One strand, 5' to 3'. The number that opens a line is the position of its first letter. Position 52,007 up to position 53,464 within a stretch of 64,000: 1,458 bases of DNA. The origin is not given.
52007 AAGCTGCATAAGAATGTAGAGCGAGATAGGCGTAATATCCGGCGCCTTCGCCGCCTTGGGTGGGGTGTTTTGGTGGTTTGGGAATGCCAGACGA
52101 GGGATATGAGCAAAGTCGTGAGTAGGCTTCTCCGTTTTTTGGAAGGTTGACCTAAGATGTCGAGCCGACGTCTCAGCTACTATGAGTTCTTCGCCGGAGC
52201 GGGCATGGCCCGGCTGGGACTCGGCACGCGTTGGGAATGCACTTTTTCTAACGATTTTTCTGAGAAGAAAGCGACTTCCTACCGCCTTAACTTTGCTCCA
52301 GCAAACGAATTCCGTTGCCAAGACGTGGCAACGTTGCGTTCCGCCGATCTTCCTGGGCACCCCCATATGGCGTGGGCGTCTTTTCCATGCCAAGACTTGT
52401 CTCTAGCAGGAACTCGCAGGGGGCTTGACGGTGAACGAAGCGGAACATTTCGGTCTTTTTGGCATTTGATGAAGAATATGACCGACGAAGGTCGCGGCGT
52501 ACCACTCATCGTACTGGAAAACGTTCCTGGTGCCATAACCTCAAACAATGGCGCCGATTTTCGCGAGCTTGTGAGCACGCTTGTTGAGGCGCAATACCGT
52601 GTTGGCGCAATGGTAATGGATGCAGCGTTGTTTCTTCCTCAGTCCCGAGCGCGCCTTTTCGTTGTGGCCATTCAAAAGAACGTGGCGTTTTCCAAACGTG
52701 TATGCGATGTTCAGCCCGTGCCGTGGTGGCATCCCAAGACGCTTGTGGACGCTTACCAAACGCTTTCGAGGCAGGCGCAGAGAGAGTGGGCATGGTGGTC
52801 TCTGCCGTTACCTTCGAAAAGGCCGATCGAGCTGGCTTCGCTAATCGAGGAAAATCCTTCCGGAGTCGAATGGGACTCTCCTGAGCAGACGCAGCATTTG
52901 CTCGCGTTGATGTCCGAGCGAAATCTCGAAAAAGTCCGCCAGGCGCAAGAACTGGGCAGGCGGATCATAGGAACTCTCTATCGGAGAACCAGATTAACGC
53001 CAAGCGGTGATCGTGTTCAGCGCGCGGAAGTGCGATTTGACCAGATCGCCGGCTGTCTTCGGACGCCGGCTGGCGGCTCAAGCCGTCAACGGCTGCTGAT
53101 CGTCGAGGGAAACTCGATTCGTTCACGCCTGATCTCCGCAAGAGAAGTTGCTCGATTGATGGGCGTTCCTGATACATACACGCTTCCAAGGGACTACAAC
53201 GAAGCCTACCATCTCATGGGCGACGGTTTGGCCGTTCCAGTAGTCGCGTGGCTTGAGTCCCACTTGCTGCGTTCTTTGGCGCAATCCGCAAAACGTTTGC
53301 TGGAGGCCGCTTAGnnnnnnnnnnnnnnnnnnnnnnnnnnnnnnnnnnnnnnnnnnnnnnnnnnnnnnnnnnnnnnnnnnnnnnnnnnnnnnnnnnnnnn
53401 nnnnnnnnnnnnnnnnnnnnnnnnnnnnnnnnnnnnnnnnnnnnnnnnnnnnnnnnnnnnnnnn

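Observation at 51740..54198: Low-GC vsr-dcm-nuclease island inserted between serA and icd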

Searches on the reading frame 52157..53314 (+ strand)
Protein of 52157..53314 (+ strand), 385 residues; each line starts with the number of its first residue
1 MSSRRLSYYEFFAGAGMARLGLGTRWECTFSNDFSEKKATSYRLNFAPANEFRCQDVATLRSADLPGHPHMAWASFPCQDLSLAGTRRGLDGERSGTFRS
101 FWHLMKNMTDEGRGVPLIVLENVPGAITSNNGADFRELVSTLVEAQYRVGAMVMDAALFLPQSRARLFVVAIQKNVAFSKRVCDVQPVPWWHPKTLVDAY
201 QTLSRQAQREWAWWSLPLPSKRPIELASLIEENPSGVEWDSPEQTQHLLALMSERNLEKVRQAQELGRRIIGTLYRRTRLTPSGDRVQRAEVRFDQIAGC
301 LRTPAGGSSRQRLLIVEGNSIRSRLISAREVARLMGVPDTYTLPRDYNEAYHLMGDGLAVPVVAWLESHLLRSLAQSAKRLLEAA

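Call 3: search_protein_families(library=pfam, proteins=[window:52157-53314:+], max_evalue=0.1)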
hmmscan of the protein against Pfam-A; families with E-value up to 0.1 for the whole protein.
window:52157-53314:+ (385 aa): 1 family
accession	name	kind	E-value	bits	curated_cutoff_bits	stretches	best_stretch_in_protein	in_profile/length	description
PF00145.23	DNA_methylase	-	4.1e-38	132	22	1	8-364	3-316/324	C-5 cytosine-specific DNA methylase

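Call 4: search_protein_families(library=ncbifam, proteins=[window:52157-53314:+], max_evalue=0.1)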
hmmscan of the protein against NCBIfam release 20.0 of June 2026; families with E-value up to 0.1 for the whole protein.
window:52157-53314:+ (385 aa): 2 families
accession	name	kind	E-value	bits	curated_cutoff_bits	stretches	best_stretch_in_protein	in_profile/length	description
TIGR00675.1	dcm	superfamily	9.1e-39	134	100.65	1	10-364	3-323/329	DNA (cytosine-5-)-methyltransferase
NF007772.0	PRK10458.1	subfamily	8.2e-10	37.8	710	1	56-180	158-294/472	DNA cytosine methylase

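Call 5: search_protein_families(library=padloc, proteins=[window:52157-53314:+], max_evalue=0.1)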
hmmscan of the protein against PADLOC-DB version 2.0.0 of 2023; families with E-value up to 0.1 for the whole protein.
window:52157-53314:+ (385 aa): 50 families (the best 25 are shown)
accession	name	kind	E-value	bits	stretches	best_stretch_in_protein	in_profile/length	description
PDLC00028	DruM2|DruM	-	2.1e-144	479.2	1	4-380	4-385/397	DNA cytosine methylase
PDLC03243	MTase_II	-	5.8e-95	316.4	1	7-378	10-367/377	Type II methyltransferase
PDLC03272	MTase_II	-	1.7e-41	140.8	1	4-379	73-395/407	Type II methyltransferase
PDLC03378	MTase_II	-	8.1e-35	118.7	1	7-374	4-330/344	Type II methyltransferase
PDLC02653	DrmMII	-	1.2e-28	98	2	6-179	5-180/333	DrmMII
PDLC03242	MTase_II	-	2.8e-22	77.2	2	5-176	100-264/409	Type II methyltransferase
PDLC03361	MTase_II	-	6.9e-22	75.9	2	5-194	86-303/455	Type II methyltransferase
PDLC03716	oMTase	-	8e-22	75.8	2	7-175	40-202/349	orphan methyltransferase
PDLC03324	MTase_II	-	6.6e-21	72.6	1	11-172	11-169/408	Type II methyltransferase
PDLC03234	MTase_II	-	6.7e-21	73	2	6-179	5-181/375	Type II methyltransferase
PDLC03326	MTase_II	-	5.5e-20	69.9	2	9-179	8-182/412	Type II methyltransferase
PDLC00027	DruM2|DruM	-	7.2e-20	69.7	2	11-176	17-175/361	DNA cytosine methylase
PDLC03217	MTase_II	-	8.8e-20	68.7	2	5-177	384-549/703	Type II methyltransferase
PDLC00034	DruM2|DruM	-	1.6e-19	67.8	2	3-187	5-201/457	DNA cytosine methylase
PDLC00031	DruM2|DruM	-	9.1e-19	65.8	1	11-178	17-177/361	DNA cytosine methylase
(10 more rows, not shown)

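Call 7: search_solved_structures(query=window:52157-53314:+, max_evalue=0.001)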
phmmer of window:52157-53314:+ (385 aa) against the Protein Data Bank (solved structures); distinct sequences matched with E-value up to 0.001: 24.
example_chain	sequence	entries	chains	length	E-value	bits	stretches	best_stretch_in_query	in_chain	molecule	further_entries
2i9k_A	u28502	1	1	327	1.8e-19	73.3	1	6-175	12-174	Modification methylase HhaI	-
10mh_A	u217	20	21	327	1.2e-18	70.6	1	6-175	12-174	PROTEIN (CYTOSINE-SPECIFIC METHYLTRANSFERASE HHAI) | HaeIII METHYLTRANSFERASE | Modification methylase HhaI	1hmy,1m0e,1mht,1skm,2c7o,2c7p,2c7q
1fjx_A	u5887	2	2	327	1.3e-18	70.5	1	6-175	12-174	HHAI DNA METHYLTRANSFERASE | MODIFICATION METHYLASE HHAI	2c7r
1svu_A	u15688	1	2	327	1.3e-18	70.5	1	6-175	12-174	Modification methylase HhaI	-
2uyh_A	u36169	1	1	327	2.3e-18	69.7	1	6-175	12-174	MODIFICATION METHYLASE HHAI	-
2zcj_A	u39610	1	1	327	3e-18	69.3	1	6-175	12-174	Modification methylase HhaI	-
2uz4_A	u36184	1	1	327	5.8e-18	68.3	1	6-175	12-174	MODIFICATION METHYLASE HHAI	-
2uyc_A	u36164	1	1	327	5.8e-18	68.3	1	6-175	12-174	MODIFICATION METHYLASE HHAI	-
2z6u_A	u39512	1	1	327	7.5e-18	68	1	6-175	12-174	Modification methylase HhaI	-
2z6q_A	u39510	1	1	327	7.9e-18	67.9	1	6-175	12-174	Modification methylase HhaI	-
2z6a_A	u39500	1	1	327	2.1e-17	66.5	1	6-175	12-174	Modification methylase HhaI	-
3lx6_A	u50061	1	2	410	1.9e-08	37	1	8-177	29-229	Cytosine-specific methyltransferase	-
1dct_A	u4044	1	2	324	2.1e-08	36.9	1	10-177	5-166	PROTEIN (MODIFICATION METHYLASE HAEIII)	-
3me5_A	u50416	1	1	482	3.5e-08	36.2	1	8-177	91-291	Cytosine-specific methyltransferase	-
6fdf_A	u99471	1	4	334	2.1e-07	33.6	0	321-373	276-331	tRNA (cytosine(38)-C(5))-methyltransferase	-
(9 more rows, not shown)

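Call 35: search_dna_similar(query=window:52157-53314:+, collection=plasmids, mode=protein, max_rows=60, max_evalue=1e-40)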
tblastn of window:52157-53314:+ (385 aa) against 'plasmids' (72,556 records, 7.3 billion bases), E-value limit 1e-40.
Records with a match: 50; places in all: 51; records where one place covers at least 80% of the query: 49.
Best place of each record, by identity: <60% 50.
By first word of the organism name: Pseudomonas 15; Sulfitobacter 4; Burkholderia 3; Sphingomonas 3; Methylocystis 3; Achromobacter 2; Methylomonas 1; Xanthomonas 1; Azospirillum 1; Aeromonas 1; and 16 more.
By predicted mobility (MOB-suite, as given by PLSDB): conjugative 24; mobilizable 15; non-mobilizable 11.
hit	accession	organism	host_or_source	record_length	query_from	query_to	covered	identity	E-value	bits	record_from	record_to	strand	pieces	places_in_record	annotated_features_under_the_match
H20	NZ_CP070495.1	Methylomonas sp. EFPC1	pure culture,stream biofilm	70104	7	371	95%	56.0%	1e-135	434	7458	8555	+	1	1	DNA cytosine methyltransferase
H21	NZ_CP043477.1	Xanthomonas hyacinthi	Hyacinthus orientalis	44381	1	374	97%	54.4%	2e-133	428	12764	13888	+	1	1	DNA cytosine methyltransferase | CopG family transcriptional regulator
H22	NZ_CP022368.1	Azospirillum sp. TSH58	single cell,paddy soils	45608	7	374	96%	53.7%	3e-128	413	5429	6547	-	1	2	DNA cytosine methyltransferase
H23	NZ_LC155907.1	Achromobacter xylosoxidans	-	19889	7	371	95%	53.8%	4e-129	416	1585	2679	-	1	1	DNA cytosine methyltransferase | hypothetical protein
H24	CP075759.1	Pseudomonas aeruginosa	Homo sapiens,Cell culture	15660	7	371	95%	53.6%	7e-129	415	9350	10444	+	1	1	DNA cytosine methyltransferase | hypothetical protein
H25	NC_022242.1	Achromobacter denitrificans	-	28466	7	371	95%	53.6%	2e-128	414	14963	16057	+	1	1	DNA cytosine methyltransferase | hypothetical protein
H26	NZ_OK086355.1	Pseudomonas aeruginosa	-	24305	7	371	95%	53.6%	3e-128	413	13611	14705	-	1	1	DNA cytosine methyltransferase | hypothetical protein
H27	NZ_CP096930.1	Pseudomonas aeruginosa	Homo sapiens,broncholveolr lvge fluid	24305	7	371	95%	53.6%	3e-128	413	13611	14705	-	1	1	DNA cytosine methyltransferase | hypothetical protein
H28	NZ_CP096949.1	Pseudomonas aeruginosa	Homo sapiens,broncholveolr lvge fluid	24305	7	371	95%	53.6%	3e-128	413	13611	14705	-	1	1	DNA cytosine methyltransferase | hypothetical protein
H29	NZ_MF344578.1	Pseudomonas aeruginosa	-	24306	7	371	95%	53.6%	3e-128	413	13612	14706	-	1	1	DNA cytosine methyltransferase | hypothetical protein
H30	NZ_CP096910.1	Pseudomonas aeruginosa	Homo sapiens,Sputum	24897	7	371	95%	53.6%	3e-128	413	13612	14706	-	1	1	DNA cytosine methyltransferase | hypothetical protein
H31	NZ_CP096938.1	Pseudomonas aeruginosa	Homo sapiens,urine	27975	7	371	95%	53.6%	3e-128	413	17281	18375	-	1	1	DNA cytosine methyltransferase | hypothetical protein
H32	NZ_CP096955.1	Pseudomonas aeruginosa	Homo sapiens,Airway lavage fluid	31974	7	371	95%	53.6%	3e-128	413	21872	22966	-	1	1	DNA cytosine methyltransferase | hypothetical protein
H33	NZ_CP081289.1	Pseudomonas aeruginosa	Homo sapiens,cell culture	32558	7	371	95%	53.6%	3e-128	413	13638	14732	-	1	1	DNA cytosine methyltransferase | hypothetical protein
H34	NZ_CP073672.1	Burkholderia cenocepacia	Homo sapiens,blood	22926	7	371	95%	53.6%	9e-128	412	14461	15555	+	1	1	DNA cytosine methyltransferase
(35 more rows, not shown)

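Call 44: get_annotated_region(hit=H25, flank=3500)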
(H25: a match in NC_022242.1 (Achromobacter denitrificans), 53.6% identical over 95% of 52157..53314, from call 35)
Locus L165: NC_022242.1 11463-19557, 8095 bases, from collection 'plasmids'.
description: Achromobacter denitrificans plasmid pAX22, complete sequence
organism: Achromobacter denitrificans (NCBI taxid 32002)
taxonomy: Bacteria; Pseudomonadota; Betaproteobacteria; Burkholderiales; Alcaligenaceae; Achromobacter; Achromobacter denitrificans
host: -; source: -; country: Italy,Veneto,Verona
typing (MOB-suite, as given by PLSDB): conjugative; replicon rep_cluster_995; relaxase MOBQ; mating-pair formation MPF_T
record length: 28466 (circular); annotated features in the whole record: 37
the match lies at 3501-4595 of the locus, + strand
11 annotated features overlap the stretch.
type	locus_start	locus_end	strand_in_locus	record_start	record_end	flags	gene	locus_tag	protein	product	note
CDS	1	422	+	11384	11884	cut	-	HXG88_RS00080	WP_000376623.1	GNAT family N-acetyltransferase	-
CDS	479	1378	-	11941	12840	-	-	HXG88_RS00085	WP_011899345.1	TniB family NTP-binding protein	-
CDS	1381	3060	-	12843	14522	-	-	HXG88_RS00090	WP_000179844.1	Mu transposase C-terminal domain-containing protein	-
CDS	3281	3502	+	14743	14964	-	-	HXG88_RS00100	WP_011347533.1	hypothetical protein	-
CDS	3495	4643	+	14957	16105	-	-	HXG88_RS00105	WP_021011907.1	DNA cytosine methyltransferase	GO:0006304 - DNA modification [Evidence IEA]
CDS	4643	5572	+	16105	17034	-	-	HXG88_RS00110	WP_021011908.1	DUF4928 family protein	-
CDS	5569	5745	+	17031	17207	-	-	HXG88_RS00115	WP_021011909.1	hypothetical protein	-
CDS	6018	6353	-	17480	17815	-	-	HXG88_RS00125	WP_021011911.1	hypothetical protein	-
CDS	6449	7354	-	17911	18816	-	-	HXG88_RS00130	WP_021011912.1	serine protease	GO:0006508 - proteolysis [Evidence IEA]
CDS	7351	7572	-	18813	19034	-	-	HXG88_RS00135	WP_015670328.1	hypothetical protein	-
CDS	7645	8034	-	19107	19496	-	-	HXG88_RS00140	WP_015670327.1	hypothetical protein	-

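Call 57: search_protein_families(library=padloc, proteins=[L165:4643-5572:+], max_evalue=0.001)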
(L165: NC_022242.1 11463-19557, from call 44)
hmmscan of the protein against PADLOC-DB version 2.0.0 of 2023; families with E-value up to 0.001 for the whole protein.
L165:4643-5572:+ (309 aa): 1 family
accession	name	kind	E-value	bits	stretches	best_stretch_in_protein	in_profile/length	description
PDLC03543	REase_II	-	5.2e-43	145.6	1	23-306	34-319/331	Type II restriction enzyme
